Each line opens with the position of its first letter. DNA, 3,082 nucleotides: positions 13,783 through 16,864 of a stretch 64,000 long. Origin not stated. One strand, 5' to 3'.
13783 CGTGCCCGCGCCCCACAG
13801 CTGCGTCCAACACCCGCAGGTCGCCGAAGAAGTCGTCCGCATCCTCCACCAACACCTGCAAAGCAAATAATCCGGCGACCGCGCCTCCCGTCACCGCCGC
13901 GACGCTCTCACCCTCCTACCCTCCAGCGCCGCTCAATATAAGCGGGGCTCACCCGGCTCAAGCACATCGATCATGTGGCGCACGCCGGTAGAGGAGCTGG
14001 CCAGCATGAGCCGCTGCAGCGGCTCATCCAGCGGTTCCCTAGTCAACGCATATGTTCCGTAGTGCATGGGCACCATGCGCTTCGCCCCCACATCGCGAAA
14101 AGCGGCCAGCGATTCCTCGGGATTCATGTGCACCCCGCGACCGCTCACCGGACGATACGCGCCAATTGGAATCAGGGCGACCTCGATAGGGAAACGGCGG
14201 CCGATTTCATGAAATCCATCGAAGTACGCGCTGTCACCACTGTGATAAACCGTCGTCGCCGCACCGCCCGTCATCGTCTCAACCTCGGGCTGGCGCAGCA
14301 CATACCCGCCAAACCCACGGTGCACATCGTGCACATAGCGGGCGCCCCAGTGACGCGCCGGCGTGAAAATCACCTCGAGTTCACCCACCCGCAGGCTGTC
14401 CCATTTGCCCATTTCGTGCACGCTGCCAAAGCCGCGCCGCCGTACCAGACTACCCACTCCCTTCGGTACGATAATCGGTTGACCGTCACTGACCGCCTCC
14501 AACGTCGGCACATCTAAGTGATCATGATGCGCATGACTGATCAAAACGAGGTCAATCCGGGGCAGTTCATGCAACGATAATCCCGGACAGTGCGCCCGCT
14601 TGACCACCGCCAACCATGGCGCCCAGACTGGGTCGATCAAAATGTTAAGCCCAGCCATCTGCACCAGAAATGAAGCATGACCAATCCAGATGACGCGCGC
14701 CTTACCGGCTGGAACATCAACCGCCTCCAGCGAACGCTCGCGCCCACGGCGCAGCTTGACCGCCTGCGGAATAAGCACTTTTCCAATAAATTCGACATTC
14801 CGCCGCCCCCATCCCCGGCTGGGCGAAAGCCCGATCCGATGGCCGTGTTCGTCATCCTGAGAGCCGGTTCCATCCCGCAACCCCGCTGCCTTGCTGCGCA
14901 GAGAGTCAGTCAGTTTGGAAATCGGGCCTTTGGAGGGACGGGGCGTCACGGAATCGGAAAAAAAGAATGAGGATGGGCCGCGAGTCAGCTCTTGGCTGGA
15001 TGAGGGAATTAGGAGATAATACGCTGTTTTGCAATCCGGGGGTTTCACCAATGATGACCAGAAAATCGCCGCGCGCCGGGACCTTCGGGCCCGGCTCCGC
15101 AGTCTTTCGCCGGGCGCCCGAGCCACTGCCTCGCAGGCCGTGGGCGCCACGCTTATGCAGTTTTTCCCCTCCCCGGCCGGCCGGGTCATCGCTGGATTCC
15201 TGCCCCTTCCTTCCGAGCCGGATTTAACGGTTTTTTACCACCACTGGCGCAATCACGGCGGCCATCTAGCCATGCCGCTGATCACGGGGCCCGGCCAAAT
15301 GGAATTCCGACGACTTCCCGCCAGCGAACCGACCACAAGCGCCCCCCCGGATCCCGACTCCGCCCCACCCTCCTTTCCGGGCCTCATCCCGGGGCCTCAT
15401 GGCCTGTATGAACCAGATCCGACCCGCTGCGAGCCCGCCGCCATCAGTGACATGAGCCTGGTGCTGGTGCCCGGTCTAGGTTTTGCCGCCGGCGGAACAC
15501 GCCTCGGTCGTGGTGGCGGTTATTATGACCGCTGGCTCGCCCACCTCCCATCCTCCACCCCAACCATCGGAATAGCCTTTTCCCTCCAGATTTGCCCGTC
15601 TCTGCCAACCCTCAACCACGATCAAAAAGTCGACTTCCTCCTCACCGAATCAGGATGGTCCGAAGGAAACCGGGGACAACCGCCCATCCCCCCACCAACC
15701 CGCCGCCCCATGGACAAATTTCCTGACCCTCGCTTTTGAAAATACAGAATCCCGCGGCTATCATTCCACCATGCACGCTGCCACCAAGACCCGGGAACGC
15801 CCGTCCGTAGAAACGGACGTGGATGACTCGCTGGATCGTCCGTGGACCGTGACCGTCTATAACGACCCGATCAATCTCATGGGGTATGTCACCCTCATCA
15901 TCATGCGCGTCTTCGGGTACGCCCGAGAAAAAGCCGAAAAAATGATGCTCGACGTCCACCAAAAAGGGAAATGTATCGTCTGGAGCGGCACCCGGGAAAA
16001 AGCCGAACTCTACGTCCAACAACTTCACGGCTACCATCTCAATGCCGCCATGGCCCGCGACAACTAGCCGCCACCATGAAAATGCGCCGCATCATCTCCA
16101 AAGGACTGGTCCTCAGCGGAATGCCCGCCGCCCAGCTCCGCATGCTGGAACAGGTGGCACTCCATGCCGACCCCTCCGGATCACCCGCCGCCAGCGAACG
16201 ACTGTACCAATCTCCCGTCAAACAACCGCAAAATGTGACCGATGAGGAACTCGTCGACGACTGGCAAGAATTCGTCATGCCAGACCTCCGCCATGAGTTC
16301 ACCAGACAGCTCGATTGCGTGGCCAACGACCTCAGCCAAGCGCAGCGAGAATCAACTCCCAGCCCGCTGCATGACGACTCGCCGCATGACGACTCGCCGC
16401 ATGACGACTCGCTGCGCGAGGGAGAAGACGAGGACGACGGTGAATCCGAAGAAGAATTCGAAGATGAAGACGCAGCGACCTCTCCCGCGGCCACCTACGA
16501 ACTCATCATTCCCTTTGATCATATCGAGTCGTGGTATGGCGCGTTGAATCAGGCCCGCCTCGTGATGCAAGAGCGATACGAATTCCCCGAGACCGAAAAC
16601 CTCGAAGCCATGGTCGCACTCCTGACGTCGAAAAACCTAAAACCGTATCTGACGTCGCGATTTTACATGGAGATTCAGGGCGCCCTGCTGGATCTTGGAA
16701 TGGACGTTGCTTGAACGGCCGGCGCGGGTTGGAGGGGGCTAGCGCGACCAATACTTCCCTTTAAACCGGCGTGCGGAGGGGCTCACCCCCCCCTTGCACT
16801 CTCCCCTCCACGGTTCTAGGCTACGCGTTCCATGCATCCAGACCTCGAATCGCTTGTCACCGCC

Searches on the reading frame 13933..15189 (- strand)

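Call 7: search_protein_families(library=pfam, proteins=[window:13933-15189:-], max_evalue=0.001)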
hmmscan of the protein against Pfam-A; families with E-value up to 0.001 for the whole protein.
window:13933-15189:- (418 aa): 2 families
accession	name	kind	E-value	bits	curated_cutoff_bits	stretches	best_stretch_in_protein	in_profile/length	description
PF12706.13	Lactamase_B_2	-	3.5e-36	125.2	27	1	182-377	2-200/200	Beta-lactamase superfamily domain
PF13483.12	Lactamase_B_3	-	1.6e-18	67.6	24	1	166-376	2-160/160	Beta-lactamase superfamily domain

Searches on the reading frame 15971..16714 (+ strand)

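Call 7: search_protein_families(library=pfam, proteins=[window:15971-16714:+], max_evalue=0.001)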
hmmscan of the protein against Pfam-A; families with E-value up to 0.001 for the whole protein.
window:15971-16714:+ (247 aa): 1 family
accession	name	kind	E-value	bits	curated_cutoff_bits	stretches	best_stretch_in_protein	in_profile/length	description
PF09438.16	DUF2017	-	1.5e-07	32.2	25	1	59-213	49-148/179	Domain of unknown function (DUF2017)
